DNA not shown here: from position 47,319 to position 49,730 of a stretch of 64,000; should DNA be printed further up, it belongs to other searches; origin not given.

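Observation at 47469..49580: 703-aa protein built from dozens of G-[YF]-[DN]-x-x five-residue units, inserted upstream of ruvB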

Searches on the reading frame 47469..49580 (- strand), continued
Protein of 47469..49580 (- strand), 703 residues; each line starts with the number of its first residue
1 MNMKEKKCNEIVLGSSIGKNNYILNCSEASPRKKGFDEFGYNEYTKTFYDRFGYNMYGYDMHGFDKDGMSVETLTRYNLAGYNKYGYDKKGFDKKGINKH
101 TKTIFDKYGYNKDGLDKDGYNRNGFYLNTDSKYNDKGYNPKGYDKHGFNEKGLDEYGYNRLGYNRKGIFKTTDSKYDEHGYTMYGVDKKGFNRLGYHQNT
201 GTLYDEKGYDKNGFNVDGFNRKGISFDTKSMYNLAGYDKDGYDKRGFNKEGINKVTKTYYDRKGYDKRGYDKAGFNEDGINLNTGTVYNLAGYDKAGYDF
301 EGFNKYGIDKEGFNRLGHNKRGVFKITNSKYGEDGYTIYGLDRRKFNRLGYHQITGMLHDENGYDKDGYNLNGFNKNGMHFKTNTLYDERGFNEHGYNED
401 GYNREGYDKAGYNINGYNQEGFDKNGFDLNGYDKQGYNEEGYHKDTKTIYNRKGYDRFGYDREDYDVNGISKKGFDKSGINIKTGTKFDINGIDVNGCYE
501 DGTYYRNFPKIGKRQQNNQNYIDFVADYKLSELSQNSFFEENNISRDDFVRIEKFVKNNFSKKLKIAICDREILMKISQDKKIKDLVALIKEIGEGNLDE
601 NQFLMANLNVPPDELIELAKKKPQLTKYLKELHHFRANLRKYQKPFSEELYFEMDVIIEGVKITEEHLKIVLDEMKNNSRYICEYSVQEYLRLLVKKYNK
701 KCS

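Call 39: fold_search(model_id=the predicted structure, library=pdb)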
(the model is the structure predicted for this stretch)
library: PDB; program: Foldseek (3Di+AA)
matches with E <= 10: 71; with E <= 0.001: 0
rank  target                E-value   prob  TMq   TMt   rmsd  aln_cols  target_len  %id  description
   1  2h4m_A                1.3e+00  0.09  0.09  0.08  17.1       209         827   10  Karyopherin Beta2/Transportin-M9NLS (released 2006-10-24)
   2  8z6d_C                1.3e+00  0.06  0.07  0.17  17.5       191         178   12  Structure of transcriptional regulator TetR1 (released 2025-04-23)
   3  2jrt_MODEL_1_A        1.4e+00  0.57  0.08  0.41   7.5        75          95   16  NMR solution structure of the protein coded by gene RHOS4_12090 of Rhodobacter sphaeroides. Northeast Structur (released 2007-08-21)
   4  5dy1_A                1.6e+00  0.04  0.06  0.14  16.8       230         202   10  Crystal of Selenomethionine substituted AmtR from Corynebacterium glutamicum (released 2016-01-13)
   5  9llq_A                1.8e+00  0.11  0.08  0.22  13.0       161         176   13  Structure of TetR2 and DNA probe (released 2025-08-27)
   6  9hny_DI               1.9e+00  0.06  0.07  0.11  23.0       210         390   11  Mitoribosomal small subunit in complex with Mettl15 and Mettl17 (released 2025-03-26)
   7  2f07_B                1.9e+00  0.04  0.06  0.14  18.0       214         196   11  Crystal Structure of YvdT from Bacillus subtilis (released 2006-11-21)
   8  9ynp_F                2.0e+00  0.10  0.11  0.17  13.3       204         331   11  Cryo-EM structure of Escherichia coli transcription initiation complex with GpA and pseudouridimycin (PUM) (released 2026-04-08)
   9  7bhy_B                2.5e+00  0.72  0.06  0.63   2.2        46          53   28  DNA-binding domain of DeoR in complex with the DNA operator (released 2021-11-10)
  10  7dwn_A                2.5e+00  0.21  0.07  0.15   8.3        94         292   13  Crystal structure of Vibrio fischeri DarR in complex with DNA reveals the transcriptional activation mechanism of LTTR (released 2021-07-07)
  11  4tvq_B                2.7e+00  0.03  0.08  0.16  18.1       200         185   13  CCM3 in complex with CCM2 LD-like motif (released 2015-03-25)
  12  5dy1_B                2.7e+00  0.03  0.05  0.14  17.6       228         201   13  Crystal of Selenomethionine substituted AmtR from Corynebacterium glutamicum (released 2016-01-13)
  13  6rcu_A                3.5e+00  0.04  0.07  0.12  23.6       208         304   14  PfRH5 bound to monoclonal antibodies R5.004 and R5.016 (released 2019-06-26)
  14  8r7y_B                3.8e+00  0.63  0.06  0.14   2.0        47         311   28  Deoxyribonucleoside regulator DeoR in complex with the DNA operator (released 2024-06-19)
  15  8wiw_3                3.8e+00  0.03  0.06  0.11  21.0       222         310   10  Cryo-EM structure of the flagellar C ring in the CW state (released 2024-09-04)
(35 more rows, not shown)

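Call 42: search_protein_families(library=padloc, proteins=[window:47469-49580:-], max_evalue=0.01)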
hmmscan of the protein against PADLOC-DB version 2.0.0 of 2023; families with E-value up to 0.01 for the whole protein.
window:47469-49580:- (703 aa): 0 families

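Call 43: search_protein_families(library=phrogs, proteins=[window:47469-49580:-], max_evalue=0.01)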
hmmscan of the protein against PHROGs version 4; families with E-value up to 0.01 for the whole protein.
window:47469-49580:- (703 aa): 0 families

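Call 66: fold_search(model_id=the predicted structure, library=viral)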
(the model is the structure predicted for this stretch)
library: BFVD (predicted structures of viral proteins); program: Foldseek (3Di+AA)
matches with E <= 10: 220; with E <= 0.001: 0
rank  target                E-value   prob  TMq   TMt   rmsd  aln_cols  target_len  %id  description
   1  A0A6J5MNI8            6.1e-02  0.41  0.08  0.11  19.6       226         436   15  Uncharacterized protein [uncultured Caudovirales phage]
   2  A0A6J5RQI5            3.3e-01  0.14  0.08  0.09  15.3       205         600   13  Uncharacterized protein [uncultured Caudovirales phage]
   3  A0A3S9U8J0            3.7e-01  0.16  0.07  0.20  23.0       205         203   13  Helix-turn-helix DNA binding domain protein [Streptomyces phage Hiyaa]
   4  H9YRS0                3.9e-01  0.15  0.07  0.22  18.6       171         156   13  (no name in the UniProt tables at hand)
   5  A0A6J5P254            4.1e-01  0.14  0.08  0.18  17.9       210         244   12  Capsid assembly protein [uncultured Caudovirales phage]
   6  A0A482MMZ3            6.9e-01  0.11  0.06  0.12  20.3       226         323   13  Endonuclease [Burkholderia phage BcepSauron]
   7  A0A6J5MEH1            7.3e-01  0.13  0.08  0.21  18.4       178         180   12  Uncharacterized protein [uncultured Caudovirales phage]
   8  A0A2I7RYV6            7.7e-01  0.08  0.07  0.08  15.8       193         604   12  (no name in the UniProt tables at hand)
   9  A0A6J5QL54            8.1e-01  0.18  0.09  0.25  19.4       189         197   15  Terminase small subunit [uncultured Caudovirales phage]
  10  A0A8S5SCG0            8.1e-01  0.12  0.06  0.15  23.3       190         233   16  Terminase small subunit [Siphoviridae sp. ctzWr28]
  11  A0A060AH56            8.5e-01  0.16  0.09  0.16  16.5       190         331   11  (no name in the UniProt tables at hand)
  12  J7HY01                9.0e-01  0.84  0.08  0.58   4.7        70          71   16  Phage DNA end protector during packaging [Stenotrophomonas phage IME13]
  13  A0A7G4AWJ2            9.0e-01  0.15  0.09  0.24  15.9       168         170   10  (no name in the UniProt tables at hand)
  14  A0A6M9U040            9.0e-01  0.11  0.07  0.14  18.1       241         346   15  Uncharacterized protein [Drosophila-associated filamentous virus]
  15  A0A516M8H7            1.1e+00  0.23  0.10  0.34  15.9       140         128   16  (no name in the UniProt tables at hand)
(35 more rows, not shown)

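Call 67: search_dna_similar(query=window:47469-49580:-, collection=phages, mode=protein, max_evalue=0.00001, max_rows=20)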
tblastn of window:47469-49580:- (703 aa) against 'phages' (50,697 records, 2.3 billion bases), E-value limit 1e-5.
No match.

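Call 68: search_dna_similar(query=window:47469-49580:-, collection=plasmids, mode=protein, max_evalue=0.00001, max_rows=20)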
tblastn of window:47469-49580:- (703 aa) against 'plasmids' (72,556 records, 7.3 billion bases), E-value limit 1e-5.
Records with a match: 15; places in all: 66; records where one place covers at least 80% of the query: 1.
Best place of each record, by identity: <60% 15.
By first word of the organism name: Gordonia 7; Cetobacterium 2; Alteromonas 2; Photobacterium 1; Fusobacterium 1; Enterococcus 1; Euzebya 1.
By predicted mobility (MOB-suite, as given by PLSDB): non-mobilizable 10; mobilizable 4; conjugative 1.
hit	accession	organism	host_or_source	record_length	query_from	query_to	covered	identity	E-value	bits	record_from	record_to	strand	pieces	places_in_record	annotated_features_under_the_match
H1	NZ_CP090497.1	Photobacterium damselae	Seriola lalandi,Cell culture,Caudal ...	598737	50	638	84%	25.9%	3e-15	88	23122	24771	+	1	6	DotG/IcmE/VirB10 family protein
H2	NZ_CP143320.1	Cetobacterium somerae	intestine of Yellow Catfish,pure culture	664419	98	482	55%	35.5%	1e-14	165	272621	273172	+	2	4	pelG: exopolysaccharide Pel transporter PelG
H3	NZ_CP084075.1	Fusobacterium vincentii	-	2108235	35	501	51%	34.8%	1e-16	166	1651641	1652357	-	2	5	none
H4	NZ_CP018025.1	Alteromonas mediterranea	seawater,seawater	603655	29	505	68%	24.0%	4e-13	81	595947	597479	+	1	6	hypothetical protein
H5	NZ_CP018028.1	Alteromonas mediterranea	seawater,seawater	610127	29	505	68%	24.0%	4e-13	81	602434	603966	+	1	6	hypothetical protein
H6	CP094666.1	Gordonia amicalis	cell culture,river sand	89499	49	469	44%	37.0%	2e-9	189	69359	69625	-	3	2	hypothetical protein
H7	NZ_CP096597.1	Gordonia amicalis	cell culture,Co-produced water from oil ...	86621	49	449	46%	34.0%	2e-7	182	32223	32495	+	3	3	hypothetical protein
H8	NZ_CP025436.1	Gordonia sp. YC-JH1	mixed culture,petroleum-contaminated ...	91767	177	497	46%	33.8%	2e-10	200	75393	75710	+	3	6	hypothetical protein (x2)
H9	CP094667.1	Gordonia amicalis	cell culture,river sand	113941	49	469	40%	37.8%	5e-9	189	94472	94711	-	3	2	hypothetical protein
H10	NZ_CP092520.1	Cetobacterium somerae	Danio rerio,tissue sample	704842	98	443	47%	31.6%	5e-17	154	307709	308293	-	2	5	pelG: exopolysaccharide Pel transporter PelG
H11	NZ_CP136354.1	Enterococcus faecalis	Homo sapiens,urine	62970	138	481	49%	28.7%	3e-9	128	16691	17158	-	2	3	SpaA isopeptide-forming pilin-related protein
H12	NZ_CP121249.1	Gordonia sihwensis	pure culture,mangrove sediment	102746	177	459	37%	36.5%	1e-11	152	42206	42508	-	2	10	hypothetical protein (x2)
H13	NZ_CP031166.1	Euzebya pacifica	-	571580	116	459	49%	27.5%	7e-10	139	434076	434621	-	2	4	hypothetical protein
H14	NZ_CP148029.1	Gordonia hongkongensis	cell culture,Styx glacier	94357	53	481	30%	35.2%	1e-7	121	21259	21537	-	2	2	hypothetical protein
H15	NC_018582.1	Gordonia sp. KTR9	-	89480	236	460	26%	38.9%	3e-8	123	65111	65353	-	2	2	hypothetical protein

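Call 69: get_annotated_region(hit=H1, flank=1500)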
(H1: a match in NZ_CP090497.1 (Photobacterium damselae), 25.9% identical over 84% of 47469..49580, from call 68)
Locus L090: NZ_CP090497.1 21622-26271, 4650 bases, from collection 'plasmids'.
description: Photobacterium damselae subsp. damselae strain AS-15-0759-2 plasmid p1_508, complete sequence
organism: Photobacterium damselae (NCBI taxid 85581)
taxonomy: Bacteria; Pseudomonadota; Gammaproteobacteria; Vibrionales; Vibrionaceae; Photobacterium; Photobacterium damselae
host: -; source: Seriola lalandi,Cell culture,Caudal Kidney,fish; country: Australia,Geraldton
typing (MOB-suite, as given by PLSDB): non-mobilizable
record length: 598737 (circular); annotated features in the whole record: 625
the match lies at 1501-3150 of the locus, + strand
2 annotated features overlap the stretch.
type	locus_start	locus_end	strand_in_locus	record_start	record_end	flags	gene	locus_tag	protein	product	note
CDS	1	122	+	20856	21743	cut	-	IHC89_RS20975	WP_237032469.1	DotH/IcmK family type IV secretion protein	-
CDS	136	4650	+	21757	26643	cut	-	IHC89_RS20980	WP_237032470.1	DotG/IcmE/VirB10 family protein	-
